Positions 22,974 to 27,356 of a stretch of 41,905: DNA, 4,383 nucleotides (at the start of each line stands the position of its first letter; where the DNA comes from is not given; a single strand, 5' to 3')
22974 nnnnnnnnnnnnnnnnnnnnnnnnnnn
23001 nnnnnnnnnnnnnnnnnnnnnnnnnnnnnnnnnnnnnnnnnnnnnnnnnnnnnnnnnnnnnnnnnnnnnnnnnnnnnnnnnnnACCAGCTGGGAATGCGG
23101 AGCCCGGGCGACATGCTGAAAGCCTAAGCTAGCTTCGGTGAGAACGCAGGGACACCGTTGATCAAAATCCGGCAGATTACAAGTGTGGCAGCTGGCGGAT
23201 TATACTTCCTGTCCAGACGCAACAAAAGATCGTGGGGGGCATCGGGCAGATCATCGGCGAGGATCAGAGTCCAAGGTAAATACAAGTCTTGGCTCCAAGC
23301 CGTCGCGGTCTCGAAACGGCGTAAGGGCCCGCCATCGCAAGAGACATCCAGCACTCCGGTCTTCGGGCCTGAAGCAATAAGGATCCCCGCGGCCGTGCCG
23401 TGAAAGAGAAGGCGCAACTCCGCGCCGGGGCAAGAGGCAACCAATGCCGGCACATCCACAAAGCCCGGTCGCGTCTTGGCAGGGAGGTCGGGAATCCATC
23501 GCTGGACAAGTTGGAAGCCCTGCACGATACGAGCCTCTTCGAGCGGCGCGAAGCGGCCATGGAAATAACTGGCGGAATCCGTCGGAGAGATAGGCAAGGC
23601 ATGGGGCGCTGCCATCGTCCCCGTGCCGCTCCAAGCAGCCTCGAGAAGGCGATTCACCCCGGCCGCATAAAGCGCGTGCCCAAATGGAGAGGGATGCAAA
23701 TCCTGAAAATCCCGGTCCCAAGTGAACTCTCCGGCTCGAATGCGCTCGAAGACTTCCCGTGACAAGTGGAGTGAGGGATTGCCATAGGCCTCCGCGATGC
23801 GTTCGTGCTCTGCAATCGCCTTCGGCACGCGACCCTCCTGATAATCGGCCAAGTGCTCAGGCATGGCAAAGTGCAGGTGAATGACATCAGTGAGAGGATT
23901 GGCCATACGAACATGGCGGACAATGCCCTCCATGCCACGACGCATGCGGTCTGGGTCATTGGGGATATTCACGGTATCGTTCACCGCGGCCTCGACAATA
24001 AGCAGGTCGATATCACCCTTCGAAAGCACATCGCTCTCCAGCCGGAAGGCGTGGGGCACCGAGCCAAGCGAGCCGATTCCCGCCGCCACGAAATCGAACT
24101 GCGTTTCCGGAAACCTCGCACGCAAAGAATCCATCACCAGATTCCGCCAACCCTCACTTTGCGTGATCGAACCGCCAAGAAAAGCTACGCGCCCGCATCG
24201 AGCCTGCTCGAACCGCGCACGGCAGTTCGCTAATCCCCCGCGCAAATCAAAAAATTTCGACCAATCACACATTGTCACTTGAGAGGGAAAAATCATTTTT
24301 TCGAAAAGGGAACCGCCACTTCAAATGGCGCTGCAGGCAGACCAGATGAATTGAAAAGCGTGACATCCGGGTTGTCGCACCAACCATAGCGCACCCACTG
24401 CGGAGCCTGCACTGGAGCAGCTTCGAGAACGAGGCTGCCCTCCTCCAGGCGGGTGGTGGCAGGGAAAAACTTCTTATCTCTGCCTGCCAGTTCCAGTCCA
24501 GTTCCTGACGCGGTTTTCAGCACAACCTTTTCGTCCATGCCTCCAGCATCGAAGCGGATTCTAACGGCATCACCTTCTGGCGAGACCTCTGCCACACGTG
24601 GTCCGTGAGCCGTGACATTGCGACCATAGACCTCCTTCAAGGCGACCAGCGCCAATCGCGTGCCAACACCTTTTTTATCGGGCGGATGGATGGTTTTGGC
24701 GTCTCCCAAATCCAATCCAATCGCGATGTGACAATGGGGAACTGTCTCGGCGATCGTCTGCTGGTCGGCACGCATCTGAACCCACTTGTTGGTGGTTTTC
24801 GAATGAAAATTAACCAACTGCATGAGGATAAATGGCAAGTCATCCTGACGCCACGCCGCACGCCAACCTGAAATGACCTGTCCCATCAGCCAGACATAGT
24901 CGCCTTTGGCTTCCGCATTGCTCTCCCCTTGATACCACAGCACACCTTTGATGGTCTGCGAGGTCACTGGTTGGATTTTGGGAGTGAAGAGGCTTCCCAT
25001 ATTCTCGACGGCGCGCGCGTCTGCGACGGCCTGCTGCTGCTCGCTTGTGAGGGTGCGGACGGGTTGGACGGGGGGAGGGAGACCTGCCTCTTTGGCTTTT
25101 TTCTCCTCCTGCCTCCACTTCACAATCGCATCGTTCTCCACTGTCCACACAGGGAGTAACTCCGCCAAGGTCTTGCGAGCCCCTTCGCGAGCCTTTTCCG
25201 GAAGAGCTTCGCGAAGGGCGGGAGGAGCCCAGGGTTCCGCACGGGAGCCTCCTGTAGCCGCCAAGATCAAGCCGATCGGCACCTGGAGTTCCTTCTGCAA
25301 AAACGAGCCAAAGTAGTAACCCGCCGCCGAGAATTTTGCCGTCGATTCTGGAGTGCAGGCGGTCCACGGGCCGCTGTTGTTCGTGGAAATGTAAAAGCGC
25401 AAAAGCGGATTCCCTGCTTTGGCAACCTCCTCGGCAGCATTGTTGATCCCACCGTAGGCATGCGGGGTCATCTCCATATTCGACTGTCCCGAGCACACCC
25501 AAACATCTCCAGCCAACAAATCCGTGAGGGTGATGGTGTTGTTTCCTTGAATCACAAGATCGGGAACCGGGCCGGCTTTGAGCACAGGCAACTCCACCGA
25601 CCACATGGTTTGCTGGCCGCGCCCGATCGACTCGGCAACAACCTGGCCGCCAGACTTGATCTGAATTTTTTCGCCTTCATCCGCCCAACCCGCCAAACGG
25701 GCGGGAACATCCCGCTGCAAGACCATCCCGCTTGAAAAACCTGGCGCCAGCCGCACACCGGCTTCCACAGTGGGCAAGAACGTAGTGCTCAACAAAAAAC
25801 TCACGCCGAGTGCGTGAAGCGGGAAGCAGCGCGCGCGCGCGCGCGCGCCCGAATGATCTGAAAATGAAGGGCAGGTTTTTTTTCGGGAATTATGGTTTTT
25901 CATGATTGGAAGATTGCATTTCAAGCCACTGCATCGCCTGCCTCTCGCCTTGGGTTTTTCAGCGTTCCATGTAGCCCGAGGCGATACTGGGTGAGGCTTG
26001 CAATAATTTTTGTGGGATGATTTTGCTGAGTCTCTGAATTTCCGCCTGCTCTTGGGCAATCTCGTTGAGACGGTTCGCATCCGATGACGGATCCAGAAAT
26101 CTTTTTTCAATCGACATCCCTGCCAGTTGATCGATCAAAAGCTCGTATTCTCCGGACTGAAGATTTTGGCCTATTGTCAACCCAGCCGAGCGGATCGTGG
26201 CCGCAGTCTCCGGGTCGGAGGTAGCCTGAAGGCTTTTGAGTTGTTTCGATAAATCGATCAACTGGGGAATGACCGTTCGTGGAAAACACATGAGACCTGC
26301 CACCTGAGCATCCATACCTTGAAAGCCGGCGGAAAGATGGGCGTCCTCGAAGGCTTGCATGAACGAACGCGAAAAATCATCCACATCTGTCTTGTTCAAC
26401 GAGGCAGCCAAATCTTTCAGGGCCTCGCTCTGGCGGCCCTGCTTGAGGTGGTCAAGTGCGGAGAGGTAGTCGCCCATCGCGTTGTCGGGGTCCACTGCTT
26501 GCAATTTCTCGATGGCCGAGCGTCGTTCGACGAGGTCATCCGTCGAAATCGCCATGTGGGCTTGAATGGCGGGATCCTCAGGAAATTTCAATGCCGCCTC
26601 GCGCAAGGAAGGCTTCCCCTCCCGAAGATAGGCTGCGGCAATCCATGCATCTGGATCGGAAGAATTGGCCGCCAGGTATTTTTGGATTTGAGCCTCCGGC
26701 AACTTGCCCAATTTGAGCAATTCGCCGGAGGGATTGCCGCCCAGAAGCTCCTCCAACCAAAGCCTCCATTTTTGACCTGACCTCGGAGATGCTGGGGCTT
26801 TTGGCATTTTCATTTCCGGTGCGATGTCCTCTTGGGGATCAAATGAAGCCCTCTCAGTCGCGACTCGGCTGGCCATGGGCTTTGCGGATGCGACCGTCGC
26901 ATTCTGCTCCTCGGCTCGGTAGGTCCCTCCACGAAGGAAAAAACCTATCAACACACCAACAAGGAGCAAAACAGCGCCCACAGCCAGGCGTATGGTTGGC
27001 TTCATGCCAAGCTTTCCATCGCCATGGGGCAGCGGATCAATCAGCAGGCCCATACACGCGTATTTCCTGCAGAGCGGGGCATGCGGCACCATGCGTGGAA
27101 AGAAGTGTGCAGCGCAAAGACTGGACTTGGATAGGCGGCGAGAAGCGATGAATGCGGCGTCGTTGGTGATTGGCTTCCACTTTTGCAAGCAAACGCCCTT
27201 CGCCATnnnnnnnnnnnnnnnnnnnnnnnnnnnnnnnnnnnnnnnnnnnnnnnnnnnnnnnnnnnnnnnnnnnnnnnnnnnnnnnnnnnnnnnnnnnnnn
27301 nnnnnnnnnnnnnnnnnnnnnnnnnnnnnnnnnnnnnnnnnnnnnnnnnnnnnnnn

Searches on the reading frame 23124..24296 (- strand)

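Call 10: search_protein_families(library=pfam, proteins=[window:23124-24296:-], max_evalue=0.001)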
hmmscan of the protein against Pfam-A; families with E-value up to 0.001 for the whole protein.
window:23124-24296:- (390 aa): 1 family
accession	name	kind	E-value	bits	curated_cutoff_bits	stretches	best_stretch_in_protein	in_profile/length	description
PF13472.12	Lipase_GDSL_2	-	3.7e-14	54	32.9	1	39-209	1-178/178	GDSL-like Lipase/Acylhydrolase family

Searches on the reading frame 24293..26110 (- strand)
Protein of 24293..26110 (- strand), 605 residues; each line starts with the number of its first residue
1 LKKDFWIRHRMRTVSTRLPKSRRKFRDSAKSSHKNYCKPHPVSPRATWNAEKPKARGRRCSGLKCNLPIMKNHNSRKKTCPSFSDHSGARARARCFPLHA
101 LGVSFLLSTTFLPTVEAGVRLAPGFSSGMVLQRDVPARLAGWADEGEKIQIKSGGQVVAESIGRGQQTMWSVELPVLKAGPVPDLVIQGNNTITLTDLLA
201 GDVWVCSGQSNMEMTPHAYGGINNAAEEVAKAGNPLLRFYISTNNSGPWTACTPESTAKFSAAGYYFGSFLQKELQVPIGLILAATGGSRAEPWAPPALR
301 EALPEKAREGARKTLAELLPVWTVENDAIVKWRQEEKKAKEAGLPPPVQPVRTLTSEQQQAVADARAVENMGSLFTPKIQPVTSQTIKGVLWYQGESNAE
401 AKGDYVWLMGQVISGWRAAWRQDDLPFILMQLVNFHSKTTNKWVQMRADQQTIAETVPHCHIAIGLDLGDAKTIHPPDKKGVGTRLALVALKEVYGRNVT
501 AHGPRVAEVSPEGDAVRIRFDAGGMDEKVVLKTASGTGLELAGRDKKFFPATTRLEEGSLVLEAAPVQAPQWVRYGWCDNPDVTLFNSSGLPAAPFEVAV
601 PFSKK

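Call 10: search_protein_families(library=pfam, proteins=[window:24293-26110:-], max_evalue=0.001)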
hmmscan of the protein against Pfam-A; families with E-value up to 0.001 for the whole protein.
window:24293-26110:- (605 aa): 1 family
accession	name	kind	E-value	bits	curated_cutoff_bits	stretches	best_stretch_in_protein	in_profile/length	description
PF03629.24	SASA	-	3e-19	69.9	24.8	2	383-486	116-220/226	Carbohydrate esterase, sialic acid-specific acetylesterase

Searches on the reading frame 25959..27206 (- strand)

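Call 10: search_protein_families(library=pfam, proteins=[window:25959-27206:-], max_evalue=0.001)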
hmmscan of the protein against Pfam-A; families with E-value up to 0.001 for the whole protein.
window:25959-27206:- (415 aa): 0 families

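Call 75: search_protein_families(library=pfam, proteins=[window:25959-27206:-], max_evalue=1)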
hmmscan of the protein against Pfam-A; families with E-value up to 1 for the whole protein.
window:25959-27206:- (415 aa): 2 families
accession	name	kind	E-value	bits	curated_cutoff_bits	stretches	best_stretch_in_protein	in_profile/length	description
PF13432.12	TPR_16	-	0.072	14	32.7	0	163-205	7-51/65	Tetratricopeptide repeat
PF13428.12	TPR_14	-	0.61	11.4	23.5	0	172-194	22-44/44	Tetratricopeptide repeat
